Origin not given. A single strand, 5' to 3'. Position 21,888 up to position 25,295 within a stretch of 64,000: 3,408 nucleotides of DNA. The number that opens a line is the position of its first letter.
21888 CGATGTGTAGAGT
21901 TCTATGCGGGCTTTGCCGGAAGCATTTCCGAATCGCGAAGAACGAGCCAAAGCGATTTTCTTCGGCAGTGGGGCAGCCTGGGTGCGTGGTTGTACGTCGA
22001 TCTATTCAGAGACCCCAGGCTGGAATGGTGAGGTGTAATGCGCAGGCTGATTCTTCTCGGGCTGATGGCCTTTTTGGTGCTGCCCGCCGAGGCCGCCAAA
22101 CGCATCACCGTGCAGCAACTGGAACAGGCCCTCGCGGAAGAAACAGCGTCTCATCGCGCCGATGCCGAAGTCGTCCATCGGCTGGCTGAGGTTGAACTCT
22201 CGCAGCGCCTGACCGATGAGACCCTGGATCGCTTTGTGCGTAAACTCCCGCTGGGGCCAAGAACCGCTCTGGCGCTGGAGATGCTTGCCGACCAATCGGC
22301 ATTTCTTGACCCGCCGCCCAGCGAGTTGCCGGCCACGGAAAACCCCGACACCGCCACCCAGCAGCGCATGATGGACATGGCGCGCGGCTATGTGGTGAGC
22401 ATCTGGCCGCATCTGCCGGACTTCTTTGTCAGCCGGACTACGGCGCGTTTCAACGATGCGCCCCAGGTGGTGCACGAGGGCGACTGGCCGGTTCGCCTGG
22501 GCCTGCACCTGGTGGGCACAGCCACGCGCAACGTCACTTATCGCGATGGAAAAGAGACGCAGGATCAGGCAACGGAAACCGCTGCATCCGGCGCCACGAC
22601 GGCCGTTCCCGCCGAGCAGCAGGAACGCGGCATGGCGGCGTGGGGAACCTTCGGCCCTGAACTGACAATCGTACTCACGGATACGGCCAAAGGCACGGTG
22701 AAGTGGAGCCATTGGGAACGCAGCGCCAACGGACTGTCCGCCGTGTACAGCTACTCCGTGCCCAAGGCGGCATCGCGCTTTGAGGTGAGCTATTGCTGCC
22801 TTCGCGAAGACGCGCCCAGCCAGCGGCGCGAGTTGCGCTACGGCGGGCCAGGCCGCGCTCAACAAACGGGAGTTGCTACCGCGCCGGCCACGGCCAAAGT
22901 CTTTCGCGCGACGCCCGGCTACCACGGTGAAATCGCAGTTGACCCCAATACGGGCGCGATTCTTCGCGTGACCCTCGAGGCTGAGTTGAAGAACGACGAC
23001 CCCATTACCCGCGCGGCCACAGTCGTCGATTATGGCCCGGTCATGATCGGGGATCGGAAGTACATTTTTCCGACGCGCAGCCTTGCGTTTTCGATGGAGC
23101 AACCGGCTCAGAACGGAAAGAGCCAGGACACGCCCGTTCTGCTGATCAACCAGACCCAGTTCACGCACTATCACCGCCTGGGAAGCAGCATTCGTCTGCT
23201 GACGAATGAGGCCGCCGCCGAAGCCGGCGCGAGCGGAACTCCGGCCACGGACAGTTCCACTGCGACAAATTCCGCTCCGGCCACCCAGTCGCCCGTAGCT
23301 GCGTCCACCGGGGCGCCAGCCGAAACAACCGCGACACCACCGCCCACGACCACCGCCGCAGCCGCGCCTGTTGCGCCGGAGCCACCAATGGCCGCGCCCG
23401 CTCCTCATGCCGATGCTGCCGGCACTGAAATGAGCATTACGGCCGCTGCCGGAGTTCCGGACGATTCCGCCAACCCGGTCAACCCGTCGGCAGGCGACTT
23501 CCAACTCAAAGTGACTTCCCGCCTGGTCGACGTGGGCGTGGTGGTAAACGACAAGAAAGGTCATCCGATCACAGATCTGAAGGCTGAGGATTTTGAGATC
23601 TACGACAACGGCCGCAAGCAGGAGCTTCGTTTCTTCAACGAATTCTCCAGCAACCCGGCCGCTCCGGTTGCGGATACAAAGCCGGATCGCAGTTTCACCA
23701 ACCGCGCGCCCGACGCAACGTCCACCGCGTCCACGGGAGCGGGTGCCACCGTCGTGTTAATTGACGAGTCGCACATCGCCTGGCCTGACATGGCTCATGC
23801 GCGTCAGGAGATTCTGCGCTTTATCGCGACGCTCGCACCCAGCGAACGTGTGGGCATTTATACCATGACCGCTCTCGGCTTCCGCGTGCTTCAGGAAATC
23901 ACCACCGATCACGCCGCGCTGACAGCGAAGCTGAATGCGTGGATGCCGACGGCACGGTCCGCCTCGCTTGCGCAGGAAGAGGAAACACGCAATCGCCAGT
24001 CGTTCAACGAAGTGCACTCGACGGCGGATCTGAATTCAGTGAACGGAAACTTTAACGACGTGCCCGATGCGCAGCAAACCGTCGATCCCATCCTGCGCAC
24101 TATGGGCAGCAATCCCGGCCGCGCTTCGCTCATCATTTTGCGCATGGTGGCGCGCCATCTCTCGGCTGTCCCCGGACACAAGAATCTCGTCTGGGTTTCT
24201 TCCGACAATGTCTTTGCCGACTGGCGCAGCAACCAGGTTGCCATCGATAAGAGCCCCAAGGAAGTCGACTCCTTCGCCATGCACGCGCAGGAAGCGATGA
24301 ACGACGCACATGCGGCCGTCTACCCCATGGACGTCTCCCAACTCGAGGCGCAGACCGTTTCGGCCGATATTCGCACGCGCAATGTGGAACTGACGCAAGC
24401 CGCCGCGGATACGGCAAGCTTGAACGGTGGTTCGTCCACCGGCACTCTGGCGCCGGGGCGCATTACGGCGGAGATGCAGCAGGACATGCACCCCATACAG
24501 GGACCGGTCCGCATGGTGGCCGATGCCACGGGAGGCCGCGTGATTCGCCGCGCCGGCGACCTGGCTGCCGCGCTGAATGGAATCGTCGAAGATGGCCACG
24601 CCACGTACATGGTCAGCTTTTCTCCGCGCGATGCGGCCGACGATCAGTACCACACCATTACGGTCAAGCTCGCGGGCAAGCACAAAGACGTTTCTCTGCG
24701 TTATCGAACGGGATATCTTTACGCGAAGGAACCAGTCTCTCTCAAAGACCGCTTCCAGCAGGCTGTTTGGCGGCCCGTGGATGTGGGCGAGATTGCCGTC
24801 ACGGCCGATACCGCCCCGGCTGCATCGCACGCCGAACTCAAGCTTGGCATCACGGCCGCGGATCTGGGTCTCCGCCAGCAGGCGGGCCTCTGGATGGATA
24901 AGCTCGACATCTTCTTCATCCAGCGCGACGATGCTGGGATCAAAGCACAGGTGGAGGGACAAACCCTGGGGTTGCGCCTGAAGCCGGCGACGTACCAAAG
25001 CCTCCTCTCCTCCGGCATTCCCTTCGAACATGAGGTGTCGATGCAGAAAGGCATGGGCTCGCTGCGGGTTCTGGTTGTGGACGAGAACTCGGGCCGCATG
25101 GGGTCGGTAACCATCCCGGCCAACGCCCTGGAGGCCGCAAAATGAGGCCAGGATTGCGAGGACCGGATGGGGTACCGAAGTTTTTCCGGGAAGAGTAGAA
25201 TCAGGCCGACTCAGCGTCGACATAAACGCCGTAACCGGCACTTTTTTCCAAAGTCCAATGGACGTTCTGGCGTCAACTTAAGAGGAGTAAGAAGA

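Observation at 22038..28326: One unassigned secreted module of about 380 aa used three times in a row, once fused to a VWFA-related acidobacterial-type domain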

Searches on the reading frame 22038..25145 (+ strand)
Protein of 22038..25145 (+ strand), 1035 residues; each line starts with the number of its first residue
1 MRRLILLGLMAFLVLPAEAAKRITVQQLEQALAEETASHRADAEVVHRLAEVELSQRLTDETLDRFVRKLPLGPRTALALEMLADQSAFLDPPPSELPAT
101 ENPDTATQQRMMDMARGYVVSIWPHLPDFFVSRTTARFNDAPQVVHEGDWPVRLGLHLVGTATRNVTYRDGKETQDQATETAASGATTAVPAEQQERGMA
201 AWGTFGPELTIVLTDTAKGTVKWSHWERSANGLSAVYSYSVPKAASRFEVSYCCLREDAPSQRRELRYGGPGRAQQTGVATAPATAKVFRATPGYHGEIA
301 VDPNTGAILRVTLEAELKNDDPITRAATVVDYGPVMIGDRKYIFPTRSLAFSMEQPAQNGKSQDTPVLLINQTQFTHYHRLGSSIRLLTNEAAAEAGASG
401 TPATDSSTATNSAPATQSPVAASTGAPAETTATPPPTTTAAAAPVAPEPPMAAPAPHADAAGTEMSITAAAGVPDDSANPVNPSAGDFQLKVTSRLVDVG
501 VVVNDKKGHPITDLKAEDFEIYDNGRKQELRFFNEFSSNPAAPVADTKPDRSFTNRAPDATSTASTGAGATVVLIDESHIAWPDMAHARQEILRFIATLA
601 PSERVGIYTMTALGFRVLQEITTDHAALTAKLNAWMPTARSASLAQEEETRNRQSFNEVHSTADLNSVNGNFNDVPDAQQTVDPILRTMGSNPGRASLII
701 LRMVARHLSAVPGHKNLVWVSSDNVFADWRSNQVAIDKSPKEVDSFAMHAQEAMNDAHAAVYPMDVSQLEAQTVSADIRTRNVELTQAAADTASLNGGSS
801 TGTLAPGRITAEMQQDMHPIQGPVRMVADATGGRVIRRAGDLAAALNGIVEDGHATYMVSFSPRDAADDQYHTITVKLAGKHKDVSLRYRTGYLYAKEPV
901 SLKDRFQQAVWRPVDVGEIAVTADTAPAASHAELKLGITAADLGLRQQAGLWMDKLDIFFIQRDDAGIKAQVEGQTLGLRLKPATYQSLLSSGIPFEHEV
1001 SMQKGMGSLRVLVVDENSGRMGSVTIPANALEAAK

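Call 3: search_protein_families(library=pfam, proteins=[window:22038-25145:+], max_evalue=1)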
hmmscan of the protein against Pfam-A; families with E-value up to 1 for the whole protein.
window:22038-25145:+ (1035 aa): 0 families
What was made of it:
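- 23505..24716 (+): TIGR03436 acidobact_VWFA domain (residues 490-893) with a degenerate MIDAS (LIDESHI). No Pfam VWA hit (call 3).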

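Call 4: search_protein_families(library=ncbifam, proteins=[window:22038-25145:+], max_evalue=1)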
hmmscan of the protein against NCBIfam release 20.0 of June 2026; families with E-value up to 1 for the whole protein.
window:22038-25145:+ (1035 aa): 1 family
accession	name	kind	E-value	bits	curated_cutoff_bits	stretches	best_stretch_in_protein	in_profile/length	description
TIGR03436.1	acidobact_VWFA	subfamily_domain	1.4e-56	192.4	81.25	1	490-893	3-321/324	VWA domain-containing protein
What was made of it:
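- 23505..24716 (+): NCBIfam 192.4 bits against a cut-off of 81.25 (call 4).
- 24717..25142 (+): Conserved C-terminal extension of about 140 aa after the VWFA-related domain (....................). It lies outside the TIGR03436 match (call 4).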

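Call 77: search_protein_families(library=padloc, proteins=[window:22038-25145:+], max_evalue=0.01)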
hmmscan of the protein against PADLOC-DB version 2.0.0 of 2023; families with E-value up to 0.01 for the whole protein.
window:22038-25145:+ (1035 aa): 0 families

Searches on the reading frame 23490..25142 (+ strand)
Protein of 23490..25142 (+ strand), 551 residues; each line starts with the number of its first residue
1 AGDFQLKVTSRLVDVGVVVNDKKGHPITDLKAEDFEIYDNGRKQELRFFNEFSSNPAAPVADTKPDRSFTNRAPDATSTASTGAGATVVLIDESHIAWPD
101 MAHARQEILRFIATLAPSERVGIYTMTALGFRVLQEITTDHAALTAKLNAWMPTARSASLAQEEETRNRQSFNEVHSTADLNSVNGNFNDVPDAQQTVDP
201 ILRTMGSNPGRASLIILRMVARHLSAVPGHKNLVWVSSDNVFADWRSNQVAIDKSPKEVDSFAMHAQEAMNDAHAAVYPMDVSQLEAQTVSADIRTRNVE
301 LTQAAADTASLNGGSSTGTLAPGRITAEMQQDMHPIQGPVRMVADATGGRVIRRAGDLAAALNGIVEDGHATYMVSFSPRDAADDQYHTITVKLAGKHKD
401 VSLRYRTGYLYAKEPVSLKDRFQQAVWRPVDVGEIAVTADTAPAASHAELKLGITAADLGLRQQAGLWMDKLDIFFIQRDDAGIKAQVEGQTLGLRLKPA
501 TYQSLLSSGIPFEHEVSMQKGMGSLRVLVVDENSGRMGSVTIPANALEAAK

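Call 43: search_solved_structures(query=window:23490-25142:+, max_evalue=10, show_alignments=2)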
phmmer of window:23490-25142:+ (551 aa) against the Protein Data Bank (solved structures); distinct sequences matched with E-value up to 10: 1.
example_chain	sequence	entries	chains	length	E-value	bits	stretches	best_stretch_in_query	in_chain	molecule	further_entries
1p0k_A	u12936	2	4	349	0.7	11.7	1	94-211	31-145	Isopentenyl-diphosphate delta-isomerase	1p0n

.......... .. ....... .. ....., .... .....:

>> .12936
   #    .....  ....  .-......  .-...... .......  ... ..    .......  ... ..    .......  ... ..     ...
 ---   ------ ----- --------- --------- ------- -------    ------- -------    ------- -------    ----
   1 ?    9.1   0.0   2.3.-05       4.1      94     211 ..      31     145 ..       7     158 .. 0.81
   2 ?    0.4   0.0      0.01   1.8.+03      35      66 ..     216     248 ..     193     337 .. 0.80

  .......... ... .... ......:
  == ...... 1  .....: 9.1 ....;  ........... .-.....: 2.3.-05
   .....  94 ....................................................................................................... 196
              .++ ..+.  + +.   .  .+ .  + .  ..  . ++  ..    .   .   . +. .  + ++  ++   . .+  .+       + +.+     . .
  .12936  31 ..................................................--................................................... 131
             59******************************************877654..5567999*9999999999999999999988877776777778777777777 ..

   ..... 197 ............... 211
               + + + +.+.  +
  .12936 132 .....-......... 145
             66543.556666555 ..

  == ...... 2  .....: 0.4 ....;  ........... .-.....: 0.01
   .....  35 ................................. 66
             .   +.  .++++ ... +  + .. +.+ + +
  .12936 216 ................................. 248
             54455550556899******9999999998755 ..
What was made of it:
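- Tried and rejected: Only a chance hit at E=0.7 (call 43).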

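Call 69: find_homologous_proteins(query=window:23493-25142:+, max_evalue=0.001)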
Query window:23493-25142:+ (550 aa): 278 proteins with E <= 0.001 among 8000 candidates; the best 120 are listed.
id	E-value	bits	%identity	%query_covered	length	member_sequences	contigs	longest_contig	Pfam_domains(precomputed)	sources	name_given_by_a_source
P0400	0.0e+0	1018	82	100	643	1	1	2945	-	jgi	jgi:VWFA-related protein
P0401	0.0e+0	1012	82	100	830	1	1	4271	-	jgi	jgi:VWFA-related protein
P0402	0.0e+0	1011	82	100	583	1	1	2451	-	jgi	jgi:VWFA-related protein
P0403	1.5e-296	1002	81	100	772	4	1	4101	-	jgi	jgi:VWFA-related protein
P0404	2.9e-280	948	78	99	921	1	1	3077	-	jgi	jgi:VWFA-related protein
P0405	1.9e-276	936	76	100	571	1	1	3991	-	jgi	jgi:VWFA-related protein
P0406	7.9e-276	934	76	100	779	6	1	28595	-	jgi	jgi:VWFA-related protein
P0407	3.1e-272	922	76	100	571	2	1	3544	-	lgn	-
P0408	9.0e-269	910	74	100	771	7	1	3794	-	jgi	jgi:VWFA-related protein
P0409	3.2e-265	899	72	100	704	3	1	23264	-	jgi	-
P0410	3.8e-265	898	74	100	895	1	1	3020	-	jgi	jgi:VWFA-related protein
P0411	6.1e-263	891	72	100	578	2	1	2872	-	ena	-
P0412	4.9e-253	858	70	100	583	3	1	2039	-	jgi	-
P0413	2.4e-252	856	71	98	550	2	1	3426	-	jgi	jgi:VWFA-related protein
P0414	1.4e-249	847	70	100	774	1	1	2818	-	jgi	jgi:VWFA-related protein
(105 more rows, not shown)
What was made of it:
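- Closest known: TIGR03436 acidobact_VWFA. Same: JGI names the relatives 'VWFA-related protein' (call 69).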
